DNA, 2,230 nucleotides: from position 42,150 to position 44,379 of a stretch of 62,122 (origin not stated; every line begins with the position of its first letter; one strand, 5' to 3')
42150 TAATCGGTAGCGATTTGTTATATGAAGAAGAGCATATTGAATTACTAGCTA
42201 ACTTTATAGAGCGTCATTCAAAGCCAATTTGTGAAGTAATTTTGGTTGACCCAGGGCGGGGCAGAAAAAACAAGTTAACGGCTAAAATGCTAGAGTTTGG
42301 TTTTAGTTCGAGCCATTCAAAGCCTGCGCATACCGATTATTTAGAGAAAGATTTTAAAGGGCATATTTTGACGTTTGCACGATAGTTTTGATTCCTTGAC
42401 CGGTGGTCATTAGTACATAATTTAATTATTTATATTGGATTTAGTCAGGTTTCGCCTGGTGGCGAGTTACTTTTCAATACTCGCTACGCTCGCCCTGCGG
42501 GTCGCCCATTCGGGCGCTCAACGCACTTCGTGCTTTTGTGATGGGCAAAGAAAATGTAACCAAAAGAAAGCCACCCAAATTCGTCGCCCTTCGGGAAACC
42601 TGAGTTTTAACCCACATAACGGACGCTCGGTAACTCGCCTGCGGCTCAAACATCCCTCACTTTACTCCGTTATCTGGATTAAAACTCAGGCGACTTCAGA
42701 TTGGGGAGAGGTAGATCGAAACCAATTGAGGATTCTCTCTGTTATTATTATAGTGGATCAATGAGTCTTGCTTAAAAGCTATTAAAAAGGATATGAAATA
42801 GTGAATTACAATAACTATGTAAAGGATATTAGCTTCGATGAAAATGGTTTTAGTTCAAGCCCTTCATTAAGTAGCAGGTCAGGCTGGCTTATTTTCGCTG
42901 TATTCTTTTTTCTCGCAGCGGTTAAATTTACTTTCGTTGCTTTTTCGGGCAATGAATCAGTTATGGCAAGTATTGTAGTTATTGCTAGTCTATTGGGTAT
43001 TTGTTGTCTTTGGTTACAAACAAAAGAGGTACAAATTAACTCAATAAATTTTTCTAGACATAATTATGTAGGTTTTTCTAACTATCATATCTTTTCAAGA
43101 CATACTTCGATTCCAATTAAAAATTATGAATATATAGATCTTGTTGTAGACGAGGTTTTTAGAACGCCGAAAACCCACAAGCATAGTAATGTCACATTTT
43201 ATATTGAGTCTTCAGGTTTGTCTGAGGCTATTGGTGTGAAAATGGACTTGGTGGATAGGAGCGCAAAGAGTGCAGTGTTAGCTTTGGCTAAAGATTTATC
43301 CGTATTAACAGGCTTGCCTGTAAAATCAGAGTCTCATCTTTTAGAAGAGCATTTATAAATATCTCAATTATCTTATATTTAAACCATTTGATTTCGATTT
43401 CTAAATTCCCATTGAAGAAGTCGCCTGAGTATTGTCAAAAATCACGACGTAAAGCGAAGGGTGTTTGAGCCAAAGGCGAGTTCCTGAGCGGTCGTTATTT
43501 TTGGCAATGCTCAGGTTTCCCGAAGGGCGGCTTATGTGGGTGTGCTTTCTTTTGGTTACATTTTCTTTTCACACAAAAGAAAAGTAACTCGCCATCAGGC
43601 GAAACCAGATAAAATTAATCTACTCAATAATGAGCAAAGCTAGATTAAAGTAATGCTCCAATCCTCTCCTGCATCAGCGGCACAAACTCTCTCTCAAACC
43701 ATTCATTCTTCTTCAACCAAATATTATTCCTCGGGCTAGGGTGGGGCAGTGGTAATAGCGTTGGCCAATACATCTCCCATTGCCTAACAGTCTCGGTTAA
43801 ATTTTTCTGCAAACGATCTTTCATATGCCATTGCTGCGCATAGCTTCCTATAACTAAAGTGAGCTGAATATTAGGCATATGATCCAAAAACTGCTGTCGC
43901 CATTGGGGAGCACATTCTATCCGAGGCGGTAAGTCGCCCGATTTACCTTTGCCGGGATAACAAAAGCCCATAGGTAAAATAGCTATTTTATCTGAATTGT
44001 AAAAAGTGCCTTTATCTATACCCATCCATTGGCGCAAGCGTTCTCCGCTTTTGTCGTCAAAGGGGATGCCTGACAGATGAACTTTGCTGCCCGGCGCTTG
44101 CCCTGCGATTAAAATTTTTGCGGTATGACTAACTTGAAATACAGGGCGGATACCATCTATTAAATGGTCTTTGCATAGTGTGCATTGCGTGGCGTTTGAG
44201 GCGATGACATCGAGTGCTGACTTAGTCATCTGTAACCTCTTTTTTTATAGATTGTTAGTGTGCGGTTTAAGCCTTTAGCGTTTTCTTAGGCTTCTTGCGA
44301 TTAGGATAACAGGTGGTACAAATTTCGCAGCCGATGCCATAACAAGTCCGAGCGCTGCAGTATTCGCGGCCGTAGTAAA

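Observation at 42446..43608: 1.16-kb unit: two inverted copies of a structured repeat bracketing a single AT-rich orphan gene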

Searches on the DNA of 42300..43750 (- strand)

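Call 5: search_rna_families(source=window, start=42300, end=43750, threshold=evalue, max_evalue=5, show_alignments=3)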
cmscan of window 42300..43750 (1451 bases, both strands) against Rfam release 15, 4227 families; matches with E-value up to 5: 3.
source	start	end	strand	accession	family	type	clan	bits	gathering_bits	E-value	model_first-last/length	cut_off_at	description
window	43334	43423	+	RF02393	sau-59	Gene; sRNA;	-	21.8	80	4.3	1-128/128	no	Staphylococcus sRNA sau-59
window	43456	43571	+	RF00645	MIR169_2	Gene; miRNA;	CL00098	20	50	0.036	1-118/118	no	MIR169_2 microRNA precursor family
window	42599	42690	-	RF00974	mir-607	Gene; miRNA;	-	19.3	94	1.9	1-91/91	no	mir-607 microRNA precursor family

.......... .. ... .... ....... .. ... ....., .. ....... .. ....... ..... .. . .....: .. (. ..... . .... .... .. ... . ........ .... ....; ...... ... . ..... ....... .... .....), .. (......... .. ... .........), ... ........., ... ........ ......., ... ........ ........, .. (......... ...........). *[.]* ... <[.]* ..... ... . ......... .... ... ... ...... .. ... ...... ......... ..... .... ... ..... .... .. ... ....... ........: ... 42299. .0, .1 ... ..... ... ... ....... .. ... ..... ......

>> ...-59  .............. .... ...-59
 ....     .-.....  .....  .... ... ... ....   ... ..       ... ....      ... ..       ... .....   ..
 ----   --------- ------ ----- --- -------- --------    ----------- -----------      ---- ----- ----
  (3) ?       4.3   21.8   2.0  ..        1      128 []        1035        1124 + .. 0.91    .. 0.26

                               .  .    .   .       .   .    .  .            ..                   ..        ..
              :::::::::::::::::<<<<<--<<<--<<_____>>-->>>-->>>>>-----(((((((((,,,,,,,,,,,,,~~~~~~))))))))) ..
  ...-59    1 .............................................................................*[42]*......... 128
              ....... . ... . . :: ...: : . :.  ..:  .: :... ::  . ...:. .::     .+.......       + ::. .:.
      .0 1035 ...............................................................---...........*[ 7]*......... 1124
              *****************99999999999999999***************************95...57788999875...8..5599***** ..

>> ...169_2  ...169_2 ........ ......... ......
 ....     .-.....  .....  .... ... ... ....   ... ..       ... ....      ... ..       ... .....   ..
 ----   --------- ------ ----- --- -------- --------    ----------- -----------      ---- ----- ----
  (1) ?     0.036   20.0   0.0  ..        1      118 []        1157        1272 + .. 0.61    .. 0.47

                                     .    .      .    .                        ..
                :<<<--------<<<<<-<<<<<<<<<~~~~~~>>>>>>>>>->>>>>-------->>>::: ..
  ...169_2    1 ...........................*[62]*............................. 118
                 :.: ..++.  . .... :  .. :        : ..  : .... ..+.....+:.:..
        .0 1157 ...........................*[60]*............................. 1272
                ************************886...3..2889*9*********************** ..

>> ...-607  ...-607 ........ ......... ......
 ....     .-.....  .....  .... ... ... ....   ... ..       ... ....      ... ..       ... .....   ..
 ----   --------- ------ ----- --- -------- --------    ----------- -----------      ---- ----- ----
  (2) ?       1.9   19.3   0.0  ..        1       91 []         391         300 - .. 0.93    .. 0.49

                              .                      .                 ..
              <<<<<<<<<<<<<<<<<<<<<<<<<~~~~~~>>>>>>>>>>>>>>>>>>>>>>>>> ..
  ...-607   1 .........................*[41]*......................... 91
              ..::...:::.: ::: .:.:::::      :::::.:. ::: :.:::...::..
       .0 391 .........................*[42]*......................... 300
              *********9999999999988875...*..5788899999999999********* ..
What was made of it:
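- On Any Rfam RNA family: Permissive hits over the unit are 19-22 bits against thresholds of 50-94 (call 5).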

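Call 25: search_dna_similar(query=window:43410-43615:-, collection=plasmids, mode=distant, max_evalue=0.001)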
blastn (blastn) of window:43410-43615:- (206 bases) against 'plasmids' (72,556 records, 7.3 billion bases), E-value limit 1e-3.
No match.

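Call 26: search_dna_similar(query=window:43410-43615:-, collection=phages, mode=distant, max_evalue=0.001)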
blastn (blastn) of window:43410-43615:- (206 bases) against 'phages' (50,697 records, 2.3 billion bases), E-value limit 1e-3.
Records with a match: 1; places in all: 1; records where one place covers at least 80% of the query: 0.
Best place of each record, by identity: 80-90% 1.
By first word of the organism name: Bacteriophage 1.
By host as written in the record: - 1.
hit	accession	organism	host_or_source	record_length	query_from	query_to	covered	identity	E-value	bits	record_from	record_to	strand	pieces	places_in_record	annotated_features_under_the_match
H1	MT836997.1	Bacteriophage sp.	human fecal samples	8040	32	74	21%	88.4%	3e-5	54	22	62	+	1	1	record has no annotation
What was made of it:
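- On Mobile insertion cassette (MIC): No similar DNA in plasmids or phages (calls 25, 26).
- Tried and rejected: Nothing relevant (calls 25, 26).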

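Call 84: build_rna_model(alignment_id=A6, structure=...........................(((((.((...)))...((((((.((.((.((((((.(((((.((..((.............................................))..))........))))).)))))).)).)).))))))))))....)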
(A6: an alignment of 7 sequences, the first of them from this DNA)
Model R1 built from alignment A6 (7 sequences, 168 columns); structure: as given.
model positions 142; base pairs 32; branch points 1; effective number of sequences 1.21; information 0.59 bits per position. Calibrated on 0.2 Mb of random sequence (short: E-values are rough).
structure used (alignment columns):
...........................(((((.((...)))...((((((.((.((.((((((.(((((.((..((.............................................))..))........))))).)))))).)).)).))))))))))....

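Call 85: search_with_rna_model(model_id=R1, sources=[window, L015, L016, L017, L018, L021, L022, L025, L026, L027, L033, L034, L035, L039, L040, L011, L012, L013, L014, L028, L029, L030, L031, L032], max_evalue=10)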
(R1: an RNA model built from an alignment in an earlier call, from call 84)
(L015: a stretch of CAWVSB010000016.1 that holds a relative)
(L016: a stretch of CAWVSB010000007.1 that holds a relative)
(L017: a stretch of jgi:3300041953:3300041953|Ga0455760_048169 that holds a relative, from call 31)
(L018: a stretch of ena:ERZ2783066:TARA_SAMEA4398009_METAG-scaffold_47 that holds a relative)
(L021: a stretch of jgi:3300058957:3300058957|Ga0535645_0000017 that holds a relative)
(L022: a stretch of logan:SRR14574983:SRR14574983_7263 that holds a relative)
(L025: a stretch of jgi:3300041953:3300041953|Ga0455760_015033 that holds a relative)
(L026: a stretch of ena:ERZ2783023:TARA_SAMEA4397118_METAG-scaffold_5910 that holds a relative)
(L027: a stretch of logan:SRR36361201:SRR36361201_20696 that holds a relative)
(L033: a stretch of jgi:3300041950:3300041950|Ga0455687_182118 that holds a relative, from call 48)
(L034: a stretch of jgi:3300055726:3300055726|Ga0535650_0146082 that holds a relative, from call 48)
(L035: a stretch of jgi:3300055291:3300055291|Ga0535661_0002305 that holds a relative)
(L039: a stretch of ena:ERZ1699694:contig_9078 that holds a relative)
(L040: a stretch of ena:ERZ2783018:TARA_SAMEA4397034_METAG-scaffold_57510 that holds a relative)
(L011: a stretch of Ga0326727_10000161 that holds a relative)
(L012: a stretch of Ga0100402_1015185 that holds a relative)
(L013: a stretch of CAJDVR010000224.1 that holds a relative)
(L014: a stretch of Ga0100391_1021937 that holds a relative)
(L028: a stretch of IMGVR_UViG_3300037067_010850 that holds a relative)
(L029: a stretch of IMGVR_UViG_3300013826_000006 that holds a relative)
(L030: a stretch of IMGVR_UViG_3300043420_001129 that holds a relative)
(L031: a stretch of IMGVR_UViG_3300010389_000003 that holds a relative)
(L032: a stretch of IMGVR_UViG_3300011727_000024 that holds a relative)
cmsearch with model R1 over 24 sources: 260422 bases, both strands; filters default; matches with E-value up to 10: 21.
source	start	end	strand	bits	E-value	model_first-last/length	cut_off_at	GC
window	42557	42698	+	163.4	1.5e-35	1-142/142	no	0.49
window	43416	43558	-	162.2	2.8e-35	1-142/142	no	0.48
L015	433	574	+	160.6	6.8e-35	1-142/142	no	0.45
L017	781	923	-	160.6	6.8e-35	1-142/142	no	0.49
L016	700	864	+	144.8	3.1e-31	1-142/142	no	0.45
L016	1686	1851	-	136.9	2.1e-29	1-142/142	no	0.42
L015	1358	1523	-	131.9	2.9e-28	1-142/142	no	0.44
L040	1554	1636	+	80.4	2.5e-16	1-83/142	3'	0.51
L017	1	64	+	51.1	1.5e-09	79-142/142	5'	0.48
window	42599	42690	-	28.8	0.00023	43-134/142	no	0.49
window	43424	43515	+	27.9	0.00038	43-134/142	no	0.48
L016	734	901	-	24.4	0.0024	1-142/142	no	0.4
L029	9763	9797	+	20.1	0.023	1-142/142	no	0.49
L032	10621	10660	+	18.1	0.069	1-142/142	no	0.47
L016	1694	1808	+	18.1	0.069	43-134/142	no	0.42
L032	10630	10668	-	16.7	0.15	1-142/142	no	0.49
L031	2780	2829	+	14.2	0.56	1-142/142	no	0.4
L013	10899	10972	+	14.1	0.6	1-142/142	no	0.54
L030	1071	1102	-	13.8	0.7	1-142/142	no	0.38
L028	3512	3538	+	12.4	1.4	1-142/142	no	0.33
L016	598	648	-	10.7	3.5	1-142/142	no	0.35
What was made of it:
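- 42439..42730 (+): Arm A (A-type): full structured repeat, including the outer IR extension (from ATTTAG) and the ~35-nt inner extension. CM hit at 42557-42698, 163.4 bits (call 85).
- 43383..43615 (-): Arm B (B-type): full structured repeat in inverted orientation. P1 lies at 43603-43588, facing the UDG transcript. CM hit at 43416-43558, 162.2 bits (call 85).
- On Mobile insertion cassette (MIC): No partner in the sequences held (call 85).
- On MITE / REP-like dispersed repeat: The CM search of 260 kb finds only paired arms (call 85).
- Checked: A covariance model of the core finds only these two sites in the window, at 163 and 162 bits (call 85).
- The CM search of 260 kb found every arm in a pair and no solo copy (call 85). 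No solo arm occurs in 260 kb (call 85).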

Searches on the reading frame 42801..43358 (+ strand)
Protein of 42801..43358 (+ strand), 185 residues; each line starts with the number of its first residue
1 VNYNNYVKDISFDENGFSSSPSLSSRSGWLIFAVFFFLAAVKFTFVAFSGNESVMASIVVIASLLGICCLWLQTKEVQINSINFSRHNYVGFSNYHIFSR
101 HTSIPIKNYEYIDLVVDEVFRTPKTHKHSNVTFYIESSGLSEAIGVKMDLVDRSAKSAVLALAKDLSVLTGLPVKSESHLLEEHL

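Call 10: find_encoding_contigs(protein=window:42801-43358:+, flank=10000, max_places=10)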
Protein window:42801-43358:+ (185 aa): 2 contigs read that carry it; 2 places shown.
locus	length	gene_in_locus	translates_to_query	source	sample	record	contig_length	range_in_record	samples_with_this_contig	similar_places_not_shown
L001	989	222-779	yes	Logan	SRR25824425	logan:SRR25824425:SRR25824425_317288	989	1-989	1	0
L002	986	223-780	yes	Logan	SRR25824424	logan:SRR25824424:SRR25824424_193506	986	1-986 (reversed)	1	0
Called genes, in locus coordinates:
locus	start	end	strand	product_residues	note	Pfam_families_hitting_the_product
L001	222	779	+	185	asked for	-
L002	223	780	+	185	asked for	-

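Call 11: search_protein_families(library=pfam, proteins=[window:42801-43355:+], max_evalue=0.01)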
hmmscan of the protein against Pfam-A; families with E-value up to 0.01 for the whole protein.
window:42801-43355:+ (185 aa): 0 families

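Call 29: find_homologous_proteins(query=window:42801-43355:+, max_evalue=0.01)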
Query window:42801-43355:+ (185 aa): 3 proteins with E <= 0.01 among 107 candidates.
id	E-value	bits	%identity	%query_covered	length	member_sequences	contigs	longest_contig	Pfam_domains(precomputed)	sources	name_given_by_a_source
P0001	1.5e-113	395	98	100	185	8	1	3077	-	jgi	jgi:hypothetical protein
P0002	6.3e-67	243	60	100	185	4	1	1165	-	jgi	jgi:hypothetical protein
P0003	2.1e-52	196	91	54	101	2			-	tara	tara:strand:+ start:186 stop:491 length:306 start_codon:yes stop_codon:yes gene_type:complete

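Call 31: find_encoding_contigs(protein=P0002, flank=10000, max_places=10)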
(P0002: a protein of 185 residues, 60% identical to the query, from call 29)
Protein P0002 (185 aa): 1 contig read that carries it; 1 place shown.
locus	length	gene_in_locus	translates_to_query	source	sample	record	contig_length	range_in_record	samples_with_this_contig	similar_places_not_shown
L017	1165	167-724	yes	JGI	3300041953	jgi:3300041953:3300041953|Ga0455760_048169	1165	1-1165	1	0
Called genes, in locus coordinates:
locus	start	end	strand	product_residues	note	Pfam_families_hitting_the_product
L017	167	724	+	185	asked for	-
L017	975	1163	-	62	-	?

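Call 32: find_encoding_contigs(protein=P0003, flank=10000, max_places=10)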
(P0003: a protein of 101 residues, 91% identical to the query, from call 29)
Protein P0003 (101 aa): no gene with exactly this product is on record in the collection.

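Call 41: search_protein_representatives(protein=window:42801-43355:+)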
Query: 185 residues. Proteins with E-value up to 0.001 (for the whole library): 4; up to 1e-10: 3; up to 1e-30: 2. The best 4 are listed.
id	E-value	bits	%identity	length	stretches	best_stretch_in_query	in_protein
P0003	6.8e-53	195.5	92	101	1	1-99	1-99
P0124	6.0e-45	169.6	95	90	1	98-185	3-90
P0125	8.4e-20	87.8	31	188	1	5-183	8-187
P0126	1.4e-04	38.2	25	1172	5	70-145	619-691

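Call 48: find_encoding_contigs(protein=P0125, flank=10000, max_places=6)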
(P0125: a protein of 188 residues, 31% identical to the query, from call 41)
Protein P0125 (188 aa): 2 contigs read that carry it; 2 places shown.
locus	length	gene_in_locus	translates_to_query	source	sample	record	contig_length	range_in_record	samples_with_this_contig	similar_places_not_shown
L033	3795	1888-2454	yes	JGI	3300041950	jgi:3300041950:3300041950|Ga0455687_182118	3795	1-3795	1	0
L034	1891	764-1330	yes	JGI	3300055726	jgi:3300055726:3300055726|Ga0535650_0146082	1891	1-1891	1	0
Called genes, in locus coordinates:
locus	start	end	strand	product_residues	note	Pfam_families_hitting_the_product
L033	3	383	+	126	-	?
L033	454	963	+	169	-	-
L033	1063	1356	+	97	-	-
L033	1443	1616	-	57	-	-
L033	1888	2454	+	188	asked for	-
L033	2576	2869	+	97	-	-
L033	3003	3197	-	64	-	-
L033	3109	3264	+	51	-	-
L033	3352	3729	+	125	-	-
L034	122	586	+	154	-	-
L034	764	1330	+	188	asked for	-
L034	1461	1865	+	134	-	-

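Call 56: search_protein_families(library=padloc, proteins=[window:42801-43355:+, P0125], max_evalue=0.1)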
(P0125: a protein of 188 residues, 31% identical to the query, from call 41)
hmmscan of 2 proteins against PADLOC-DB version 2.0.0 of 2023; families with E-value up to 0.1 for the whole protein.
window:42801-43355:+ (185 aa): 1 family
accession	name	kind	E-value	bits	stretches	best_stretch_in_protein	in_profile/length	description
PDLC00413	ThsA1|ThsA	-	0.0028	15.4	1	29-119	16-106/278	Macro domain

P0125 (188 aa): 1 family
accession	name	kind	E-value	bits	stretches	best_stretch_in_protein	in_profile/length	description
PDLC00606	ZorA1|ZorA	-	6.2e-05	19.6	1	34-146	132-238/636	MotA/ExbB/TolQ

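Call 57: search_protein_families(library=phrogs, proteins=[window:42801-43355:+, P0125], max_evalue=0.1)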
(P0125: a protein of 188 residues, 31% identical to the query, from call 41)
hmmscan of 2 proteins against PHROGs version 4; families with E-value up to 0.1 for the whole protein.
window:42801-43355:+ (185 aa): 0 families

P0125 (188 aa): 0 families

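Call 58: search_protein_families(library=pfam, proteins=[P0125], max_evalue=0.1)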
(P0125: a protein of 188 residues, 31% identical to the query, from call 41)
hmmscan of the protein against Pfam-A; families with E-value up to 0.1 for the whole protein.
P0125 (188 aa): 1 family
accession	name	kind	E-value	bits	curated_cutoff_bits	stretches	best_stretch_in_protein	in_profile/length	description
PF19762.4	DUF6249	-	0.031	14.7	33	1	6-75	33-98/104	Domain of unknown function (DUF6249)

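Call 74: predict_structure(alignment_id=A5)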
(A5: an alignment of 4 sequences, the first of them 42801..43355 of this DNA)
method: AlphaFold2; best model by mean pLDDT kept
length: 185 residues; sequences in the alignment: 4
mean_pLDDT: 50.4   pTM: 0.37
mean pLDDT of the five models: 50.4, 49.6, 48.7, 47.1, 41.5
residues with pLDDT >= 90: 0; 70-90: 5; 50-70: 97; < 50: 83
segments of 3 or more residues with pLDDT < 50: 1-25, 72-106, 109-111, 116-128, 180-185
pLDDT, mean of each block of 10 residues (from residue 1): 38 37 48 62 56 57 62 36 30 44 45 46 41 59 66 60 63 65 34
secondary structure, 60 per line:
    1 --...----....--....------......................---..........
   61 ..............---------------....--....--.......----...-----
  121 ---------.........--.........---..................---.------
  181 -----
elements in order: E10-13 E16-19 H26-47 H51-74 E90-93 E96-99 E102-105 E113-115 E130-138 E141-149 H153-170
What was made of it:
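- Tried and rejected: AlphaFold model of the cargo. pLDDT was 50, too poor for a fold search (call 74).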

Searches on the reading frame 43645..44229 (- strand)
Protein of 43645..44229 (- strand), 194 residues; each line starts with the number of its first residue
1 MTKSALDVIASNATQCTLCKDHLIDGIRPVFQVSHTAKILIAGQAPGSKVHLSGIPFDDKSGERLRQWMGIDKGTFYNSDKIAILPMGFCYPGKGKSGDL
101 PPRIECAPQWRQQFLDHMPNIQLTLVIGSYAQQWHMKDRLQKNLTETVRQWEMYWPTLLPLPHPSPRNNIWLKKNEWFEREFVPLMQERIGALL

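Call 11: search_protein_families(library=pfam, proteins=[window:43648-44229:-], max_evalue=0.01)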
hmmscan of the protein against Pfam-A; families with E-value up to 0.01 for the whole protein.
window:43648-44229:- (194 aa): 1 family
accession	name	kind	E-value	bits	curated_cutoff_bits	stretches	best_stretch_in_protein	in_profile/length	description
PF03167.25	UDG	-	7.3e-24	84.9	24.3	1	34-184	5-138/141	Uracil DNA glycosylase superfamily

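Call 13: find_encoding_contigs(protein=window:43645-44229:-, flank=10000, max_places=10)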
Protein window:43645-44229:- (194 aa): no gene with exactly this product is on record in the collection.
